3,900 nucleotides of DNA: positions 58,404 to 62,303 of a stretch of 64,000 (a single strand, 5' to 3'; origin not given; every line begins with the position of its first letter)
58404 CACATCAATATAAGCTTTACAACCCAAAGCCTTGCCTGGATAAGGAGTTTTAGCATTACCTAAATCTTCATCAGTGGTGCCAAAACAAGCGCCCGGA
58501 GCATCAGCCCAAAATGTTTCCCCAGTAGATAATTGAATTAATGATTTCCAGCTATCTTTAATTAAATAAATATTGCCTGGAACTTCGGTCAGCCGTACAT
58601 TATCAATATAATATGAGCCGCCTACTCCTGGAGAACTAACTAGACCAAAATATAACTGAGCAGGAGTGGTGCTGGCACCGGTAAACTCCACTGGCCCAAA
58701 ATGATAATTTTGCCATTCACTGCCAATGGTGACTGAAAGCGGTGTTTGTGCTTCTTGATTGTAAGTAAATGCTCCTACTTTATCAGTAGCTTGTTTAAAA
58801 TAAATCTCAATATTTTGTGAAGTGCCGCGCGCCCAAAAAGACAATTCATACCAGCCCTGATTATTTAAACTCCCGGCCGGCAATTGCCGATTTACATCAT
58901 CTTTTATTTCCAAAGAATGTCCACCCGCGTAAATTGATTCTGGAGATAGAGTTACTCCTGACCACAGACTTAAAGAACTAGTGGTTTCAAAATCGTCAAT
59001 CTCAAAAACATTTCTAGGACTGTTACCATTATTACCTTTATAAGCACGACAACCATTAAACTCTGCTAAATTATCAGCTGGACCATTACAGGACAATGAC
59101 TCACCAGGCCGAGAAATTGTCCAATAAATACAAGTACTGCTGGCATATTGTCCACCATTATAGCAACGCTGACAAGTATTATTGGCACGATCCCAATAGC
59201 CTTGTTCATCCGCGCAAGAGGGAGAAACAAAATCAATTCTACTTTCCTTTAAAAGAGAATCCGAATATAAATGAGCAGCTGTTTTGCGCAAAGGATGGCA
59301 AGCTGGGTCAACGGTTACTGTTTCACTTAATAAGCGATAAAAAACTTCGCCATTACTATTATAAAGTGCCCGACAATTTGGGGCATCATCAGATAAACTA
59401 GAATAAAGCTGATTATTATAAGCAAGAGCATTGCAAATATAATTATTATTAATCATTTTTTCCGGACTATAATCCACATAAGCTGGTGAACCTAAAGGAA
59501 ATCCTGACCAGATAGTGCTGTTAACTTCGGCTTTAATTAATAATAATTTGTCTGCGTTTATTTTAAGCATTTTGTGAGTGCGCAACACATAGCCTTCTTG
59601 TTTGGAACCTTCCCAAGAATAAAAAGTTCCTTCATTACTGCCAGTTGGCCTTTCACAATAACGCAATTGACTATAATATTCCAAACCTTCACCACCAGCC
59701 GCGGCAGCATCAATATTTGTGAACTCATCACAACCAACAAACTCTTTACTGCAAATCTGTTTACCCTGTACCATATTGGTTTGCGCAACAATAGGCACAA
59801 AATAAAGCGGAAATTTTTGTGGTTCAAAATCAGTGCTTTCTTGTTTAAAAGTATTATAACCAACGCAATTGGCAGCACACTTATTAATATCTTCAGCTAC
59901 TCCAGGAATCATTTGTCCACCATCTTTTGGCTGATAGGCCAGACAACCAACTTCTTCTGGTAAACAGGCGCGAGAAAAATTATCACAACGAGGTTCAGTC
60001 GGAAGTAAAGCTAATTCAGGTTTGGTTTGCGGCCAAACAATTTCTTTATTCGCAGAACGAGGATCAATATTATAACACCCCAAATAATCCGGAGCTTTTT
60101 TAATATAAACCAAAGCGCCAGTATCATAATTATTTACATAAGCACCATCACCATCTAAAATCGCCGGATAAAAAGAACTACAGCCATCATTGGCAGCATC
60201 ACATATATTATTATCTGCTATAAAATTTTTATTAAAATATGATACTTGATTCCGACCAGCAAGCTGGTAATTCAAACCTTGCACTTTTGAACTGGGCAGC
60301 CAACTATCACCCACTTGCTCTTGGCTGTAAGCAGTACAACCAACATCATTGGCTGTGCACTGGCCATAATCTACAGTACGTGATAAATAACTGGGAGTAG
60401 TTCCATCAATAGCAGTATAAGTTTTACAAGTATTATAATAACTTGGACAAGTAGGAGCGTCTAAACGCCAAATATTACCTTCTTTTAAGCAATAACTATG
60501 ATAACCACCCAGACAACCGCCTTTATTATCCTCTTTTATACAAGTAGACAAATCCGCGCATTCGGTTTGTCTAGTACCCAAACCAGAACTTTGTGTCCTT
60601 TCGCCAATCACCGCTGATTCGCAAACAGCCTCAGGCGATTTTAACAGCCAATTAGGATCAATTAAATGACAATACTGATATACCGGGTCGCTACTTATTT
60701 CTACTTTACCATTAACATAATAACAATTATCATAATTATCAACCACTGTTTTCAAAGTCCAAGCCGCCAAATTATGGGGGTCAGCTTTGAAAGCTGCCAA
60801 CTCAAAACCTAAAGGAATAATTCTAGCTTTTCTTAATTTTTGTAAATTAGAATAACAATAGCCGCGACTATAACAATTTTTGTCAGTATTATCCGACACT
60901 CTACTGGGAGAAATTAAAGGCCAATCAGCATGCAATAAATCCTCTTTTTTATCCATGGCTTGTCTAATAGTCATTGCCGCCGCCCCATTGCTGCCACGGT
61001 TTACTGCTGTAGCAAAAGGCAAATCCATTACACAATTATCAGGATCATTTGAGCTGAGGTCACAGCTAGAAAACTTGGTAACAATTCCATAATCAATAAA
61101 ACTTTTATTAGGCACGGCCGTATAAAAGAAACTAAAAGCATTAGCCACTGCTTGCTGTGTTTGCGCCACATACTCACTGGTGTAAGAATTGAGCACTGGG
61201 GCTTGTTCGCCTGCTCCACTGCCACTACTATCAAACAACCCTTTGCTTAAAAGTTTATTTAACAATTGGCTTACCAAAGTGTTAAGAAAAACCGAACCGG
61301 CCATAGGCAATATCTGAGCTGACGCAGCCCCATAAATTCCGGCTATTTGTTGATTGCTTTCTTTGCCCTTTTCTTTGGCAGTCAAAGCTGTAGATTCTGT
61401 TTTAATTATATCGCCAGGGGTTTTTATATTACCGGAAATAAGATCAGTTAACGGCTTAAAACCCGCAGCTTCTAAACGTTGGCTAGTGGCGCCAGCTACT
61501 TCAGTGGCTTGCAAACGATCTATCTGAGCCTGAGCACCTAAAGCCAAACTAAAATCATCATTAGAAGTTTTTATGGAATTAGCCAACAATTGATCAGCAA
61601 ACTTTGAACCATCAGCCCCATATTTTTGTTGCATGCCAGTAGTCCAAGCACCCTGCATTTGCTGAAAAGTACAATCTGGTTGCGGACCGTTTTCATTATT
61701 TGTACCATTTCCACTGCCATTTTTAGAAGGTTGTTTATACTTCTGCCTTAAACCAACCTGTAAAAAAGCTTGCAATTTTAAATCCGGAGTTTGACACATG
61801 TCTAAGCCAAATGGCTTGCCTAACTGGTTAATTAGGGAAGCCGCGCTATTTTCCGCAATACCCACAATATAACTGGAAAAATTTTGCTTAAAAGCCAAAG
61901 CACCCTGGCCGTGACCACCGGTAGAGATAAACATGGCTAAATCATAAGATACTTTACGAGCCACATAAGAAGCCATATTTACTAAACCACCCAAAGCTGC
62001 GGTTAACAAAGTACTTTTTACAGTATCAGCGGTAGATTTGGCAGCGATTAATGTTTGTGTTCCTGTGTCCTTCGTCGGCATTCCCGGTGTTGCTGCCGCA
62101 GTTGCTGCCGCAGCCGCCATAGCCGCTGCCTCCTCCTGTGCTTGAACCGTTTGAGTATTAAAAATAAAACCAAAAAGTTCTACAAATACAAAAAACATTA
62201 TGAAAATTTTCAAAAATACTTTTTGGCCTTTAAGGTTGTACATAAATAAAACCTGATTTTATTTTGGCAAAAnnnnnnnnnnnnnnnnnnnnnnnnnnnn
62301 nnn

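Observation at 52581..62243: A 3220-aa secreted, Cys-rich giant protein embedded in the T4SS-like operon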

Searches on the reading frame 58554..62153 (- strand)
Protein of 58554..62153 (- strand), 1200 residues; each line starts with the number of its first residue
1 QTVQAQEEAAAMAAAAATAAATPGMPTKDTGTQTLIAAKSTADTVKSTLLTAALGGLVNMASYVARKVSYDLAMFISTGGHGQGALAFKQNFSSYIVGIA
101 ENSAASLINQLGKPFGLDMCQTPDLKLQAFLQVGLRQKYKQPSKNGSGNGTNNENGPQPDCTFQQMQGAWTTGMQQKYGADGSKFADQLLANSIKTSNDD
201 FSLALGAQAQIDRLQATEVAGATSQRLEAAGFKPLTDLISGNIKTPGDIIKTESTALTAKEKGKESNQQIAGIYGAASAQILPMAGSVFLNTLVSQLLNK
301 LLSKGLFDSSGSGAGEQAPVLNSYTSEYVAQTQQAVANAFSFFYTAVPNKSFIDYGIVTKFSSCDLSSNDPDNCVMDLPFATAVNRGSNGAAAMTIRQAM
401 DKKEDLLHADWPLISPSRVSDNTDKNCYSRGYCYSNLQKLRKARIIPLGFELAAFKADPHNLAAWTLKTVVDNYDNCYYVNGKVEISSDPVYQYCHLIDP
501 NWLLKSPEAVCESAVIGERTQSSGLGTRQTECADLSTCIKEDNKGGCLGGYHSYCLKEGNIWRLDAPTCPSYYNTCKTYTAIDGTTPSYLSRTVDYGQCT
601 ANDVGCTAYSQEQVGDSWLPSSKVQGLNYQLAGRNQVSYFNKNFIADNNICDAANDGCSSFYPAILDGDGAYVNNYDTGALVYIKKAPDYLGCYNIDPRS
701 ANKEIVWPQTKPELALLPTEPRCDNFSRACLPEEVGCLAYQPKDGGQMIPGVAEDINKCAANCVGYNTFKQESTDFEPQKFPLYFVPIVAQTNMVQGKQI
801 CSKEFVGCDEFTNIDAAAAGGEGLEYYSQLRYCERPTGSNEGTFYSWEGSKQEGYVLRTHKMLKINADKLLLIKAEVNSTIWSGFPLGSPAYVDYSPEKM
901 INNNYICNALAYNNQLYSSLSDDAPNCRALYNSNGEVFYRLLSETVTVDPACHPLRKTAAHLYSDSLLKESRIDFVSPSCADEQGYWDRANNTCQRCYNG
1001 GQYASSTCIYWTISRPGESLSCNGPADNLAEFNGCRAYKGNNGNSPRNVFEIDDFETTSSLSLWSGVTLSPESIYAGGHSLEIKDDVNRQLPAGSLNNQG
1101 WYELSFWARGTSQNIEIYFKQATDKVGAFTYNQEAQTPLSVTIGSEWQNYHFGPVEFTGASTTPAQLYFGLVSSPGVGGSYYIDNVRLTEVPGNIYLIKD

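Call 41: search_solved_structures(query=A5, max_evalue=1)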
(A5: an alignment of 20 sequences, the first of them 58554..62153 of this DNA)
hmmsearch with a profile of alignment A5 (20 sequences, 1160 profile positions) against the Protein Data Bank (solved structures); distinct sequences matched with E-value up to 1: 9.
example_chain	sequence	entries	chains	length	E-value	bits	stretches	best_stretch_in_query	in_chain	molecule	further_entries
1gui_A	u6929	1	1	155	0.0038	18.3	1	1053-1148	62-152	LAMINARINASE 16A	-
3jxs_A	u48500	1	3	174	0.015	16.4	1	1058-1155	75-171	Xylanase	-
2zex_A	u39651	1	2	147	0.11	13.5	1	1020-1151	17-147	S-layer associated multidomain endoglucanase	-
2zey_A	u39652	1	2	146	0.11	13.5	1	1020-1151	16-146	S-layer associated multidomain endoglucanase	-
2zew_A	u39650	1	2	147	0.11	13.5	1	1020-1151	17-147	S-layer associated multidomain endoglucanase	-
3oeb_A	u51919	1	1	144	0.13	13.2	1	1020-1151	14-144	S-layer associated multidomain endoglucanase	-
3oea_A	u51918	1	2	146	0.13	13.2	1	1020-1151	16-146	S-layer associated multidomain endoglucanase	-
1k42_A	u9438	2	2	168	0.23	12.4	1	1057-1148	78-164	Xylanase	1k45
8heb_E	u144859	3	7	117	0.59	11.1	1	1017-1078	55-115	rabbit antibody 9H1 heavy chain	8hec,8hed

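Call 51: predict_structure(alignment_id=A5)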
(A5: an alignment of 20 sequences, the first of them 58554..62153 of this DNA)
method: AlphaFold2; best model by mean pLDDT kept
length: 1200 residues; sequences in the alignment: 20
mean_pLDDT: 57.8   pTM: 0.32
mean pLDDT of the five models: 57.8, 54.7, 52.8, 51.4, 50.4
residues with pLDDT >= 90: 68; 70-90: 352; 50-70: 256; < 50: 524
segments of 3 or more residues with pLDDT < 50: 1-56, 79-95, 114-117, 123-159, 177-179, 181-355, 509-562, 577-585, 592-597, 601-638, 655-657, 669-672, 684-691, 701-704, 725-739, 741-747, 749-799, 919-924, 1038-1045, 1194-1200
pLDDT, mean of each block of 10 residues (from residue 1): 32 33 27 33 46 49 55 52 34 49 57 51 37 24 28 38 55 51 45 33 35 41 38 33 32 33 32 34 41 48 34 26 28 32 27 52 62 77 70 76 82 88 81 87 79 85 88 79 56 82 65 32 31 33 35 32 52 49 46 50 45 42 45 41 52 51 52 54 45 56 53 59 50 42 46 44 32 31 34 43 63 70 74 85 85 77 89 81 88 84 85 67 67 90 89 83 80 69 85 85 86 79 61 55 49 70 83 80 87 82 88 87 86 66 83 83 89 64 86 39
secondary structure, 60 per line:
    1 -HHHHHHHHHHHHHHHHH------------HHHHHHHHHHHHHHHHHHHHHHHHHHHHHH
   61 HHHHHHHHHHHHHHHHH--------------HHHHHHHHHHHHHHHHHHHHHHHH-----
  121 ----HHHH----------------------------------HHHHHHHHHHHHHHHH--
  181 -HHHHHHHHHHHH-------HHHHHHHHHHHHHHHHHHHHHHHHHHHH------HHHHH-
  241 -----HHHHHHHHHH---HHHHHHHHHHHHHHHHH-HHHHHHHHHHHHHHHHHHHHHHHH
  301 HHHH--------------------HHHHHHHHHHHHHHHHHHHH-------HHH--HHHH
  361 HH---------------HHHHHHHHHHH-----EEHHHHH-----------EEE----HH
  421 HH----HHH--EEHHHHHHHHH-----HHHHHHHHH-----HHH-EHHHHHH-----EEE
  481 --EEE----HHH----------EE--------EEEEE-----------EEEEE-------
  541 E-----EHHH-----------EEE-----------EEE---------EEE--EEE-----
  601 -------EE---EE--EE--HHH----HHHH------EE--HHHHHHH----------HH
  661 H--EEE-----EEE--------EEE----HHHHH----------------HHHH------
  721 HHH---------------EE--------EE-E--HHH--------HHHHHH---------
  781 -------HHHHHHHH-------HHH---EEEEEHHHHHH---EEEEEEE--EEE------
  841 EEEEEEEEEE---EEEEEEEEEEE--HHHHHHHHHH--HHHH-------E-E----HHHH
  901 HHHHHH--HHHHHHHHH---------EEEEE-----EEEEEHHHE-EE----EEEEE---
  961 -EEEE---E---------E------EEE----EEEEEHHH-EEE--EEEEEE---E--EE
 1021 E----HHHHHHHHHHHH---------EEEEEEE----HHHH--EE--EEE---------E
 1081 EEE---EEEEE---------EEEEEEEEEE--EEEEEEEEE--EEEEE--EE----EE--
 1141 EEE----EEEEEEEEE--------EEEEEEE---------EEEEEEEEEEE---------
elements in order (helices of 4 or more, strands of 3 or more residues): H2-18 H31-77 H92-115 H125-128 H163-178 H182-193 H201-228 H235-239 H246-255 H259-275 H277-304 H325-344 H357-362 H378-388 H396-400 E412-414 H419-422 H434-442 H448-456 H467-472 E478-480 E483-485 E513-517 E529-533 E562-564 E576-578 E588-590 E593-595 H628-631 H642-648 E664-666 E672-674 E683-685 H690-694 H711-714 H766-771 H788-795 E809-813 H814-819 E823-829 E832-834 E841-850 E854-864 H867-876 H879-882 H897-906 H909-917 E927-931 E937-941 E953-957 E962-965 E986-988 E993-997 E1002-1004 E1007-1012 E1019-1021 H1026-1037 E1047-1053 H1058-1061 E1068-1070 E1080-1083 E1087-1091 E1101-1110 E1113-1121 E1124-1128 E1141-1143 E1148-1156 E1165-1171 E1181-1191

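Call 54: fold_search(model_id=the predicted structure, library=pdb)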
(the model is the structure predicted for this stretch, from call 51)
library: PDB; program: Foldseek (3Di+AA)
matches with E <= 10: 1338; with E <= 0.001: 137
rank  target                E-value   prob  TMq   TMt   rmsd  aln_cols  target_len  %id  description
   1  8xmz_A                8.2e-07  1.00  0.09  0.61   5.5       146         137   23  Crystal structure of a novel porphyran-binding carbohydrate binding module (released 2024-01-17)
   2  6qev_B                8.6e-07  1.00  0.09  0.09  23.2       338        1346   12  EngBF DARPin Fusion 4b B6 (released 2019-11-06)
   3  6qfk_A                1.2e-06  1.00  0.09  0.08  22.3       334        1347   13  EngBF DARPin Fusion 4b G10 (released 2019-11-06)
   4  8a1a_A                1.3e-06  1.00  0.09  0.08  22.2       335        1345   13  Structure of a leucinostatin derivative determined by host lattice display : L1F11V1 construct (released 2022-12-07)
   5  6qep                  1.4e-06  1.00  0.09  0.08  22.4       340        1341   12  EngBF DARPin Fusion 4b H14 (released 2019-11-06)
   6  5a57                  1.7e-06  1.00  0.08  0.09  22.7       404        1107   11  The structure of GH101 from Streptococcus pneumoniae TIGR4 in complex with PUGT (released 2015-09-02)
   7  3ecq_B                1.8e-06  1.00  0.08  0.07  22.4       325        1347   13  Endo-alpha-N-acetylgalactosaminidase from Streptococcus pneumoniae: SeMet structure (released 2008-09-09)
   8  5a59_A                1.9e-06  1.00  0.08  0.09  22.5       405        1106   12  The structure of GH101 E796Q mutant from Streptococcus pneumoniae TIGR4 in complex with T-antigen (released 2015-09-02)
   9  8a19_A                2.5e-06  1.00  0.09  0.08  21.9       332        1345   12  Structure of a leucinostatin derivative determined by host lattice display : L1E4V1 construct (released 2022-12-07)
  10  2zex_A                3.1e-06  1.00  0.08  0.50   6.5       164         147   16  Family 16 carbohydrate binding module (released 2008-03-04)
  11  6qfo                  3.5e-06  1.00  0.09  0.08  21.9       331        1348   12  EngBF DARPin Fusion 9b 3G124 (released 2019-11-06)
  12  5a58_A                3.5e-06  1.00  0.08  0.09  22.1       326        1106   13  The structure of GH101 D764N mutant from Streptococcus pneumoniae TIGR4 in complex with serinyl T-antigen (released 2015-09-02)
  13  8ic1_A                4.3e-06  1.00  0.09  0.21  18.5       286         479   15  endo-alpha-D-arabinanase EndoMA1 D51N mutant from Microbacterium arabinogalactanolyticum in complex with arabinooligos (released 2023-08-16)
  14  9jsk_C                4.7e-06  1.00  0.10  0.24  20.3       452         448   12  Clostridium perfringens iota toxin pore Ib in prepore IV state (released 2025-05-14)
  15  3p6b_A                5.0e-06  1.00  0.10  0.48   9.6       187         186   14  The crystal structure of CelK CBM4 from Clostridium thermocellum (released 2011-08-24)
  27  3jxs_A                1.1e-05  1.00  0.10  0.57   4.8       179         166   15  Crystal structure of XG34, an evolved xyloglucan binding CBM (released 2009-10-27)
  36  4bj0_A                1.8e-05  1.00  0.09  0.57   4.6       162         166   17  Xyloglucan binding module (CBM4-2 X2-L110F) in complex with branched xyloses (released 2014-04-23)
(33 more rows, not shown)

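Call 88: search_protein_families(library=pfam, alignment_id=A5, max_evalue=0.01)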
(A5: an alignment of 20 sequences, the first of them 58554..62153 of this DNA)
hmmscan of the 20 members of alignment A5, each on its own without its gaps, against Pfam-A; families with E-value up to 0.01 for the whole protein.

A. member 1, window:58554-62153:- (1200 aa): 0 families

B. families by the number of members that match (of 20 scanned): 1 family
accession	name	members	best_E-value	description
PF02018.23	CBM_4_9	7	2.2e-07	Carbohydrate binding domain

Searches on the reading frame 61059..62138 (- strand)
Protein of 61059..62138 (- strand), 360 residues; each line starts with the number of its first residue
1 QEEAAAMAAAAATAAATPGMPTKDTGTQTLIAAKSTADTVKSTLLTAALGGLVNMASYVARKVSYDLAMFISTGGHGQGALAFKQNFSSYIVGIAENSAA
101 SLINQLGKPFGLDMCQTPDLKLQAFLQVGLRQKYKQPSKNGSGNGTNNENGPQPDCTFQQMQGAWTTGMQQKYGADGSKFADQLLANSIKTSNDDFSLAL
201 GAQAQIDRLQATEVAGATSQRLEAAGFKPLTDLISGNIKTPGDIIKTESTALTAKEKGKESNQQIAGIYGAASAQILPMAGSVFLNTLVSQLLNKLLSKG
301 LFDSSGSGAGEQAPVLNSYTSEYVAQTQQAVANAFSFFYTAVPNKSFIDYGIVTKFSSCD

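Call 102: find_homologous_proteins(query=A9, max_evalue=0.001)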
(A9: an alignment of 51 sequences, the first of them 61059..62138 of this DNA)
Query A9 (51 sequences) (360 aa, profile of the alignment): 2 proteins with E <= 0.001 among 8000 candidates.
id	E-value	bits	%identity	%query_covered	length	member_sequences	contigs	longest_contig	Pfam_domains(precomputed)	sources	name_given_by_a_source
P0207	2.4e-132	459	42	94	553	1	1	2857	-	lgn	-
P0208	5.7e-97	343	44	71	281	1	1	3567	-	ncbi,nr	ncbi:MAG: hypothetical protein HZC26_03515, partial [Candidatus Magasanikbacteria bacterium]|nr:hypo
